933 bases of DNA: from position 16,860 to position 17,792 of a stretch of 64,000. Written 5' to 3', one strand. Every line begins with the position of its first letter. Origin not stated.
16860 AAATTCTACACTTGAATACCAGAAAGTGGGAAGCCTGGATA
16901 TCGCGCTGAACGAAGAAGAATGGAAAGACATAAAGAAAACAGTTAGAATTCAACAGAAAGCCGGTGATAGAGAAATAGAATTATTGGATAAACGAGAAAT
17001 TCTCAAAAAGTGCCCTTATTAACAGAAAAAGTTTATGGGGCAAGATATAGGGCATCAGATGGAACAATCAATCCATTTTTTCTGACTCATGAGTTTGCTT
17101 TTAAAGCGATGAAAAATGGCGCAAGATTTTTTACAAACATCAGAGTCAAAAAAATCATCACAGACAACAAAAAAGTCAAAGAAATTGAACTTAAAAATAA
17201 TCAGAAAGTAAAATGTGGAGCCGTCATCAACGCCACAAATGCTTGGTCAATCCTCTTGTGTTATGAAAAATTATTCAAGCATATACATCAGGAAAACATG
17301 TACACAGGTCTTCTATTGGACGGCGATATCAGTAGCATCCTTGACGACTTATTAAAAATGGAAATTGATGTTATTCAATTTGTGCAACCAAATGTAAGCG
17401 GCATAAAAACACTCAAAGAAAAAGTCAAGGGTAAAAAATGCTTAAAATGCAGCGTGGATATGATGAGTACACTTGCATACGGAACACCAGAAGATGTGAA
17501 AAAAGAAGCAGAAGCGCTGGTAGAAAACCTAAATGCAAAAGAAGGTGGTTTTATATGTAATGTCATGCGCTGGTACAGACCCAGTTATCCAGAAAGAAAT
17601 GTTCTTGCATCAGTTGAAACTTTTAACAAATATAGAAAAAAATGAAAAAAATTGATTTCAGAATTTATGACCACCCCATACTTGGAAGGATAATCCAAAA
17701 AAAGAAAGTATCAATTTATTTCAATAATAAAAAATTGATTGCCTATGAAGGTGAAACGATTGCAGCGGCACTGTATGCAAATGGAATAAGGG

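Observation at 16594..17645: DAO-family flavoprotein gene broken by a -1 shift inside an A5 run (C-AAA-AAG) and fused to a URO-D/MtaA-like C-terminal fragment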

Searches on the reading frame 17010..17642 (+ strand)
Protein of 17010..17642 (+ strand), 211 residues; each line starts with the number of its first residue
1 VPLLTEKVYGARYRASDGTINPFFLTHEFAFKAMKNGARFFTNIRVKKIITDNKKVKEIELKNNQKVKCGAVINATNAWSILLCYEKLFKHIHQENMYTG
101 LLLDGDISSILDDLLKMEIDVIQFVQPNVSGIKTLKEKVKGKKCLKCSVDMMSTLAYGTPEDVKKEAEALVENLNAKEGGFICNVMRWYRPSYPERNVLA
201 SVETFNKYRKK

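Call 3: search_protein_families(library=pfam, proteins=[window:17010-17642:+], max_evalue=0.1)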
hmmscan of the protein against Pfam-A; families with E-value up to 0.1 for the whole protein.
window:17010-17642:+ (211 aa): 5 families
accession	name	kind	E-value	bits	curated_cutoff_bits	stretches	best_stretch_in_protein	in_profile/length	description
PF01266.30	DAO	-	4.3e-11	43.4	27.9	1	2-83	129-209/353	FAD dependent oxidoreductase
PF01208.23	URO-D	-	1.3e-07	31.4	23.9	1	84-208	224-346/346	Uroporphyrinogen decarboxylase (URO-D)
PF01030.30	Recep_L_domain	-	0.064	13.8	21.8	1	48-88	67-104/112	Receptor L domain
PF03486.20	HI0933_like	-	0.071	13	50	0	32-80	118-166/244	HI0933-like protein Rossmann domain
PF07992.20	Pyr_redox_2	-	0.087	12.7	26.1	0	32-80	61-111/291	Pyridine nucleotide-disulphide oxidoreductase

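Call 4: search_protein_families(library=ncbifam, proteins=[window:17010-17642:+], max_evalue=0.1)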
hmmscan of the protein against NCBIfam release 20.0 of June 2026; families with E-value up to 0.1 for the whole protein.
window:17010-17642:+ (211 aa): 15 families
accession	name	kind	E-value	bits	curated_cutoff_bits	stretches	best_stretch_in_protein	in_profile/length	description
TIGR03377.1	glycerol3P_GlpA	equivalog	3.1e-10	39.2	552.8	1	2-83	122-207/530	anaerobic glycerol-3-phosphate dehydrogenase subunit GlpA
NF033460.1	glycerol3P_ox_II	equivalog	3.3e-07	29.8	460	1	2-86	131-214/361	type 2 glycerol-3-phosphate oxidase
NF004889.0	PRK06252.1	subfamily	5.2e-07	29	244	1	81-172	219-305/340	methylcobalamin:coenzyme M methyltransferase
NF008313.0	PRK11101.1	equivalog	1.3e-06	27.3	425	1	14-83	142-216/548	anaerobic glycerol-3-phosphate dehydrogenase subunit A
NF040654.1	MtaA_Meth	equivalog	1.7e-06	27.2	400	1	84-173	220-305/337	methylcobamide:CoM methyltransferase MtaA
NF050086.1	pipecolate_AmaA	exception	0.00013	20.7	600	1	6-80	165-237/425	L-pipecolate oxidase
TIGR02352.1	thiamin_ThiO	equivalog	0.00081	18.6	250.8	1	2-85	130-212/351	glycine oxidase ThiO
TIGR01463.1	mtaA_cmuA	subfamily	0.0018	17.6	235.4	1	86-204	223-334/340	MtaA/CmuA family methyltransferase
NF001933.0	PRK00711.1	subfamily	0.0018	17.4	383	1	5-83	183-260/429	D-amino acid dehydrogenase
NF045637.1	carotdesatCrtDProt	equivalog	0.0058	15.2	580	1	27-77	226-276/485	1-hydroxycarotenoid 3,4-desaturase CrtD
NF005455.0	PRK07049.1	equivalog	0.0095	14.7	504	1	9-48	25-65/427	cystathionine gamma-synthase family protein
NF004455.0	PRK05787.1-3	equivalog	0.029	13.9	258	1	56-171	92-202/221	cobalt-precorrin-7 (C(5))-methyltransferase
TIGR02032.1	GG-red-SF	subfamily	0.034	13.8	158.8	1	30-81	98-150/297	geranylgeranyl reductase family protein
NF045655.1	MkRedMenJ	equivalog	0.051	12.5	700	1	32-109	111-186/406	menaquinone reductase MenJ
NF009074.0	PRK12409.1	equivalog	0.075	12.2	494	1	2-65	176-239/410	D-amino acid dehydrogenase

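Call 7: find_encoding_contigs(protein=window:17010-17642:+, flank=10000, max_places=10)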
Protein window:17010-17642:+ (211 aa): no gene with exactly this product is on record in the collection.

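Call 9: find_homologous_proteins(query=window:17010-17642:+, max_evalue=0.001)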
Query window:17010-17642:+ (211 aa): 21 proteins with E <= 0.001 among 648 candidates.
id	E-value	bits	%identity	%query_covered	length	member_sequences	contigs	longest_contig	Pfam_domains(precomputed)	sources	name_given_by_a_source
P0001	2.1e-79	284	99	61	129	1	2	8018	PF01208.24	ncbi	ncbi:MAG: uroporphyrinogen decarboxylase family protein [Candidatus Ratteibacteria bacterium]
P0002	2.1e-74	268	94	60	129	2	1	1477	PF01208.24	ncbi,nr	ncbi:MAG TPA: uroporphyrinogen decarboxylase family protein, partial [bacterium]|nr:uroporphyrinogen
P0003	1.5e-73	265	94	60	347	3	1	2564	PF01208.24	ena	-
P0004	9.0e-65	236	83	61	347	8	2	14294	PF01208.24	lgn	-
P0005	1.3e-64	236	83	60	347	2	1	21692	PF01208.24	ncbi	ncbi:MAG: uroporphyrinogen decarboxylase family protein [Candidatus Ratteibacteria bacterium]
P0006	6.5e-64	233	83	60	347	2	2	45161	PF01208.24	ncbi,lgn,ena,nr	ncbi:MAG: hypothetical protein NC831_06285 [Candidatus Omnitrophica bacterium]|nr:hypothetical prote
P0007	1.3e-63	232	81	60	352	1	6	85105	PF01208.24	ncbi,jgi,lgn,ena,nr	ncbi:MAG TPA: uroporphyrinogen decarboxylase family protein [bacterium]|nr:uroporphyrinogen decarbox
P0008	1.6e-59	219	77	60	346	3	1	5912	PF01208.24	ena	-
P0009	3.6e-58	215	77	60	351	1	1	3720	PF01208.24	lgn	-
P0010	1.1e-56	210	74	60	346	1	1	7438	PF01208.24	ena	-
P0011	1.5e-54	203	71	60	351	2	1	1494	PF01208.24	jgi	-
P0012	4.0e-54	201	69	60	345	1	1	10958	PF01208.24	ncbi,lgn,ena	-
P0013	1.9e-52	196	70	60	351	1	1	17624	PF01208.24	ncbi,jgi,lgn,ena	-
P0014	6.0e-51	191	70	60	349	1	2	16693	PF01208.24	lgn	-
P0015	1.4e-49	187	67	60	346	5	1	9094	PF01208.24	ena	-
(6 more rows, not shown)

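Call 10: find_encoding_contigs(protein=P0001, flank=10000, max_places=6)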
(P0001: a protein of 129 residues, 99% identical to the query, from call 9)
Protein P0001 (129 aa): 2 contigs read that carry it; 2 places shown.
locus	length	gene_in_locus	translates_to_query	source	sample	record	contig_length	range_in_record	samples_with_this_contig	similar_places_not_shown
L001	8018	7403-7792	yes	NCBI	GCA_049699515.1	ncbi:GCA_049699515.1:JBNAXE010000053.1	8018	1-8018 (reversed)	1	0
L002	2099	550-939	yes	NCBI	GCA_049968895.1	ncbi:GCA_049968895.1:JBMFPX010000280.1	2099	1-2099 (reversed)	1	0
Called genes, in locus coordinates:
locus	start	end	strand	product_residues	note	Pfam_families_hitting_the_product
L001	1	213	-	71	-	PF00521:DNA_topoisoIV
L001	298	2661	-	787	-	PF02518:HATPase_c, PF00204:DNA_gyraseB, PF01751:Toprim, PF00986:DNA_gyraseB_C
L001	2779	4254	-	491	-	PF13231:PMT_2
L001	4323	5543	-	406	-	PF02310:B12-binding, PF04055:Radical_SAM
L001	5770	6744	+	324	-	PF01408:GFO_IDH_MocA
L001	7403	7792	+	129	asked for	PF01208:URO-D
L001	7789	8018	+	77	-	PF13510:Fer2_4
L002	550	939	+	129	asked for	PF01208:URO-D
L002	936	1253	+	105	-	PF13510:Fer2_4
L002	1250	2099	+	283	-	PF00070:Pyr_redox (faint), PF00890:FAD_binding_2 (weak), PF01266:DAO (weak), PF03486:HI0933_like (weak), PF07992:Pyr_redox_2, PF12831:FAD_oxidored, PF13450:NAD_binding_8, PF13738:Pyr_redox_3 (weak), +5 more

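Call 11: find_encoding_contigs(protein=P0005, flank=10000, max_places=6)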
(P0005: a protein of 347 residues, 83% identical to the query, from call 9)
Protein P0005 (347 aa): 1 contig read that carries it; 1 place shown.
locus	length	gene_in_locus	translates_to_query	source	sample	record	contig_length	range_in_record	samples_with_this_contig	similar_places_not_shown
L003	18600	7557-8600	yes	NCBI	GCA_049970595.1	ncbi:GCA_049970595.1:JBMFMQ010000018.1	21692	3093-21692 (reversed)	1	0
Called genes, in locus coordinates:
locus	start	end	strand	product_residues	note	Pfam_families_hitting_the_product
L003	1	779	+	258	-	PF07963:N_methyl, PF07596:SBP_bac_10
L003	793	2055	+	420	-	-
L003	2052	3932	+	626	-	-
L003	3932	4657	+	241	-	PF06452:CBM9_1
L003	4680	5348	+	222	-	PF04199:Cyclase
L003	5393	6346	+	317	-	PF01408:GFO_IDH_MocA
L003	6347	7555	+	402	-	PF00070:Pyr_redox (faint), PF00890:FAD_binding_2 (faint), PF01266:DAO, PF07992:Pyr_redox_2 (faint), PF13450:NAD_binding_8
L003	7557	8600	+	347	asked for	PF01208:URO-D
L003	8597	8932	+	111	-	PF13510:Fer2_4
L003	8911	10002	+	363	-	PF00890:FAD_binding_2, PF01134:GIDA (weak), PF01266:DAO, PF03486:HI0933_like, PF07992:Pyr_redox_2, PF12831:FAD_oxidored, PF13450:NAD_binding_8, PF13738:Pyr_redox_3, +4 more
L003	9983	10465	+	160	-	PF13237:Fer4_10 (faint), PF14697:Fer4_21 (weak), PF12837:Fer4_6 (faint), PF12838:Fer4_7 (weak), PF25160:LdpA_Fe-S-bd, PF00037:Fer4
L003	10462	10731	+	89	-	PF17806:SO_alpha_A3, PF04324:Fer2_BFD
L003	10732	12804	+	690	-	PF14871:GHL6, PF02638:GHL10 (weak), PF08532:Glyco_hydro_42M, PF22369:GLMA_2nd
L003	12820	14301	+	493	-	PF00474:SSF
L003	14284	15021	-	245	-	PF04909:Amidohydro_2 (weak)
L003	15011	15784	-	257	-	PF04909:Amidohydro_2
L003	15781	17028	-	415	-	PF00202:Aminotran_3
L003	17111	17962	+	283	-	PF04909:Amidohydro_2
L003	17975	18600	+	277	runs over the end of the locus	PF01182:Glucosamine_iso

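Call 16: find_encoding_contigs(protein=P0003, flank=10000, max_places=6)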
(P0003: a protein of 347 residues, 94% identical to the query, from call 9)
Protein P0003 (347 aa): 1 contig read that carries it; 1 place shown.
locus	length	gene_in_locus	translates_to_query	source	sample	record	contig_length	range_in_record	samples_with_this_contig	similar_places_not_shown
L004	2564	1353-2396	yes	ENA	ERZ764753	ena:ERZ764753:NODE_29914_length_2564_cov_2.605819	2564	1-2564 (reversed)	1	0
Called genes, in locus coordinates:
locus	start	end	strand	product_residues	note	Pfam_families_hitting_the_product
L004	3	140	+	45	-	?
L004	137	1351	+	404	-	PF00890:FAD_binding_2 (faint), PF01266:DAO, PF01946:Thi4 (weak), PF07992:Pyr_redox_2 (faint), PF13450:NAD_binding_8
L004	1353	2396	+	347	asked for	PF01208:URO-D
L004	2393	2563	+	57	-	?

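Call 17: find_encoding_contigs(protein=P0002, flank=10000, max_places=6)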
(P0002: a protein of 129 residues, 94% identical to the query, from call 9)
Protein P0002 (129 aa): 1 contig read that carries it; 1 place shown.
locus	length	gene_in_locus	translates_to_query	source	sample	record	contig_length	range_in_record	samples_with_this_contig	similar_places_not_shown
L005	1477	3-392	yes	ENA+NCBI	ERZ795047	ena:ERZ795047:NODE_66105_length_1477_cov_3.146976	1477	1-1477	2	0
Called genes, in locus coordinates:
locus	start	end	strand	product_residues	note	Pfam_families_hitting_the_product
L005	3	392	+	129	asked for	PF01208:URO-D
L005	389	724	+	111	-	PF13510:Fer2_4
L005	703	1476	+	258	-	PF00070:Pyr_redox (faint), PF00890:FAD_binding_2 (weak), PF01266:DAO (faint), PF01494:FAD_binding_3 (faint), PF03486:HI0933_like (weak), PF07992:Pyr_redox_2, PF12831:FAD_oxidored, PF13450:NAD_binding_8 (weak), +3 more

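Call 26: find_related_loci(query=P0003, collection=genome_contigs, flank=7000)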
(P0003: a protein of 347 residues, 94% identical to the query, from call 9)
Query P0003 (347 aa) in genome_contigs; peptide patterns used: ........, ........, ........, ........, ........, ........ (x = any residue, [..] = any of these).
13 stretches matched a pattern; 5 encode a relative of the query (tblastn E <= 1e-3); 5 distinct loci.
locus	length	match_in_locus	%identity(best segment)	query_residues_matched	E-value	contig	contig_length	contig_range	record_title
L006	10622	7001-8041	76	1-347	0e+0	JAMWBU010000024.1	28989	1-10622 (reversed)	MAG: Candidatus Omnitrophota bacterium isolate DG_1_6.bins.57.Tibet NODE_1748_length_28989_cov_1.282517, whole genome sh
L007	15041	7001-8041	74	1-347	0e+0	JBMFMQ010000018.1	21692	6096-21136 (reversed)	MAG: Candidatus Ratteibacteria bacterium isolate KM4337-25 NODE_18_length_21692_cov_4.398455, whole genome shotgun seque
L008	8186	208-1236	69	1-344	4e-170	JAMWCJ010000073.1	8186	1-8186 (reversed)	MAG: Candidatus Omnitrophota bacterium isolate QZM4.bins.109.Tibet NODE_11850_length_8186_cov_6.990197, whole genome sho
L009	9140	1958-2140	39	198-258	7e-8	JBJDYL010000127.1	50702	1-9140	MAG: Faecousia sp. isolate FUKU01_bin.011 NODE_61_length_50702_cov_33.795210, whole genome shotgun sequence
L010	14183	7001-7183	38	198-258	3e-7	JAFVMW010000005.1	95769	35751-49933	MAG: Oscillospiraceae bacterium isolate RGIG5208 Sheep_Cecum-3__c82, whole genome shotgun sequence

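Call 28: search_solved_structures(query=L004:1353-2393:+, max_evalue=0.01)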
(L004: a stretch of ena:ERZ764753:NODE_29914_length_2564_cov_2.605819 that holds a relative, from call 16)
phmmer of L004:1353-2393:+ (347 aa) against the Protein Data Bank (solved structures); distinct sequences matched with E-value up to 0.01: 0.

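Call 29: search_solved_structures(query=L004:137-1348:+, max_evalue=0.00001)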
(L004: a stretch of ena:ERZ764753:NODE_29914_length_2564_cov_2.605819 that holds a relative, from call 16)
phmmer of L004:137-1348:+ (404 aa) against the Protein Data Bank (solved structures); distinct sequences matched with E-value up to 0.00001: 33.
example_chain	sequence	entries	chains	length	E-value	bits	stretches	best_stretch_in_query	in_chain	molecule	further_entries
1y56_B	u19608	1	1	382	4.4e-51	177.2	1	6-383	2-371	sarcosine oxidase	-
7cyx_A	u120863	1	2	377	1.8e-26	96.2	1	8-368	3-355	Glycine oxidase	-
4ysh_A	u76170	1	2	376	9e-24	87.3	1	10-380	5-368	Glycine oxidase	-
3if9_A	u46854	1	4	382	2e-18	69.7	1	10-366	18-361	Glycine oxidase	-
1ryi_A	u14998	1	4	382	6.5e-18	68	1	10-366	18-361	GLYCINE OXIDASE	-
9woz_A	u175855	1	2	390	7.7e-18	67.7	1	11-366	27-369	Glycine oxidase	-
1ng3_A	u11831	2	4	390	1.3e-17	67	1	11-366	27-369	Glycine oxidase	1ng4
5i39_A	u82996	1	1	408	4.9e-17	65.1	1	3-369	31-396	L-amino acid deaminase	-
5hxw_A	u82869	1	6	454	1.3e-16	63.7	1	3-228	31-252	L-amino acid deaminase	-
5l46_A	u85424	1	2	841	8e-16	61.1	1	8-383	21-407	Dimethylglycine dehydrogenase, mitochondrial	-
4pab_A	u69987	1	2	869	8e-16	61.1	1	8-383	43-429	Dimethylglycine dehydrogenase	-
4p9s_A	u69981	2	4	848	2e-15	59.8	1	8-383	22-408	Dimethylglycine dehydrogenase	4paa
5fjm_A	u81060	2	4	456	8.6e-15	57.7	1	3-248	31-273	L-AMINO ACID DEAMINASE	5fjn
6j38_A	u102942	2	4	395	2.2e-13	53.1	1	9-381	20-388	FAD-dependent glycine oxydase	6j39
3ada_B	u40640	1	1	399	1.3e-12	50.6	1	9-353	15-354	SARCOSINE OXIDASE BETA SUBUNIT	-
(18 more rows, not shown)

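Call 30: search_protein_families(library=ncbifam, proteins=[L004:1353-2393:+, L004:137-1348:+], max_evalue=0.001)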
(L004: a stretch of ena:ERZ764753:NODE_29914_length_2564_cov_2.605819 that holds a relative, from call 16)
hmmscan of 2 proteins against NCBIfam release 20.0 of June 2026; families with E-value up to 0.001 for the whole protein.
L004:1353-2393:+ (347 aa): 5 families
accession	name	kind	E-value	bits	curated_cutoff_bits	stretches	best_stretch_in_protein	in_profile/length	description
NF004889.0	PRK06252.1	subfamily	6.4e-16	58.3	244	1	143-308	147-305/340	methylcobalamin:coenzyme M methyltransferase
NF040654.1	MtaA_Meth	equivalog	9.5e-16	57.6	400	1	123-309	125-305/337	methylcobamide:CoM methyltransferase MtaA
TIGR01463.1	mtaA_cmuA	subfamily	3.1e-13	49.7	235.4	1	125-309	128-308/340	MtaA/CmuA family methyltransferase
NF041608.1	methylcob_mtaseMtbA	equivalog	5.2e-09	35.6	600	1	105-308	111-306/339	methylcobamide:CoM methyltransferase MtbA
TIGR01464.1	hemE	equivalog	1.9e-06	27.1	302.95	1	167-340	170-335/338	uroporphyrinogen decarboxylase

L004:137-1348:+ (404 aa): 44 families (the best 25 are shown)
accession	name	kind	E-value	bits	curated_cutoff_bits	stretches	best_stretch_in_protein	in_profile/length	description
TIGR02352.1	thiamin_ThiO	equivalog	1.8e-33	116.1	250.8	1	12-367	1-350/351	glycine oxidase ThiO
NF033460.1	glycerol3P_ox_II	equivalog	1.9e-27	96.4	460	1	10-222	2-211/361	type 2 glycerol-3-phosphate oxidase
NF050086.1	pipecolate_AmaA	exception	6.8e-27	94.2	600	1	9-219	25-237/425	L-pipecolate oxidase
NF001933.0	PRK00711.1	subfamily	7.8e-26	91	383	2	69-384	105-419/429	D-amino acid dehydrogenase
TIGR01373.1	soxB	subfamily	1.7e-24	86.4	529.45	1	9-381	30-399/407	sarcosine oxidase subunit beta family protein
TIGR03377.1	glycerol3P_GlpA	equivalog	6e-24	84.5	552.8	1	11-228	1-213/530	anaerobic glycerol-3-phosphate dehydrogenase subunit GlpA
NF008425.0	PRK11259.1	equivalog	6.8e-21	74.6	257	1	9-382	4-376/377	N-methyl-L-tryptophan oxidase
TIGR03364.1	HpnW_proposed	hypoth_equivalog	9.8e-21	74.2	285.1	1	11-225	2-203/365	TIGR03364 family FAD-dependent oxidoreductase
NF008313.0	PRK11101.1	equivalog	1.4e-20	73.4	425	1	8-227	7-221/548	anaerobic glycerol-3-phosphate dehydrogenase subunit A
TIGR01377.1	soxA_mon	subfamily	8.5e-16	57.7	479.65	2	11-231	2-213/381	amino oxidase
TIGR03197.1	MnmC_Cterm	equivalog_domain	1.4e-13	50.7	174.2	1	11-234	1-217/400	FAD-dependent 5-carboxymethylaminomethyl-2-thiouridine(34) oxidoreductase MnmC1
NF002480.1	PRK01747.1-1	equivalog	1.6e-13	49.9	540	1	9-339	248-570/645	bifunctional tRNA (5-methylaminomethyl-2-thiouridine)(34)-methyltransferase MnmC2/FAD-dependent 5-carboxymethylaminomethyl-2-thiouridine(34)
TIGR03329.1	Phn_aa_oxid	hypoth_equivalog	2.7e-13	49.5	632.8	1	9-364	24-391/460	putative aminophosphonate oxidoreductase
NF009074.0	PRK12409.1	equivalog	3.2e-12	46.3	494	2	68-196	105-231/410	D-amino acid dehydrogenase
NF008726.1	PRK11728.1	equivalog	1.4e-11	43.9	299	1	11-213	2-202/389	L-2-hydroxyglutarate oxidase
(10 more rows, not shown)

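Call 49: search_protein_representatives(protein=window:17010-17642:+)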
Query: 211 residues. Proteins with E-value up to 0.001 (for the whole library): 755; up to 1e-10: 34; up to 1e-30: 2. The best 150 are listed.
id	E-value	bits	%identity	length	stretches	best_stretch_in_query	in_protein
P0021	8.4e-37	143.1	51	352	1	87-210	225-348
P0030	1.9e-33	132.2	53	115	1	97-210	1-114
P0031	6.4e-29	117.4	51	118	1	97-210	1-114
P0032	3.6e-28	114.9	44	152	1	83-206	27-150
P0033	4.0e-28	114.8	47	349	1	84-210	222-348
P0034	7.1e-27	110.7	44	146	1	83-197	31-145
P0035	5.3e-25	104.6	48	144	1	84-211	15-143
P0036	6.0e-21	91.4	51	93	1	128-208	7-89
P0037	2.4e-20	89.4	43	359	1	83-209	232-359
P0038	1.7e-19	86.6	44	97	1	118-211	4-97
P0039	1.8e-19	86.6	40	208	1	97-194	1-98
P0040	1.2e-16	77.3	47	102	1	97-181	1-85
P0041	2.5e-16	76.3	32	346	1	69-210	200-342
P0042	1.6e-15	73.6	51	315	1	138-210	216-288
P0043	7.6e-15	71.4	34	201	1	83-204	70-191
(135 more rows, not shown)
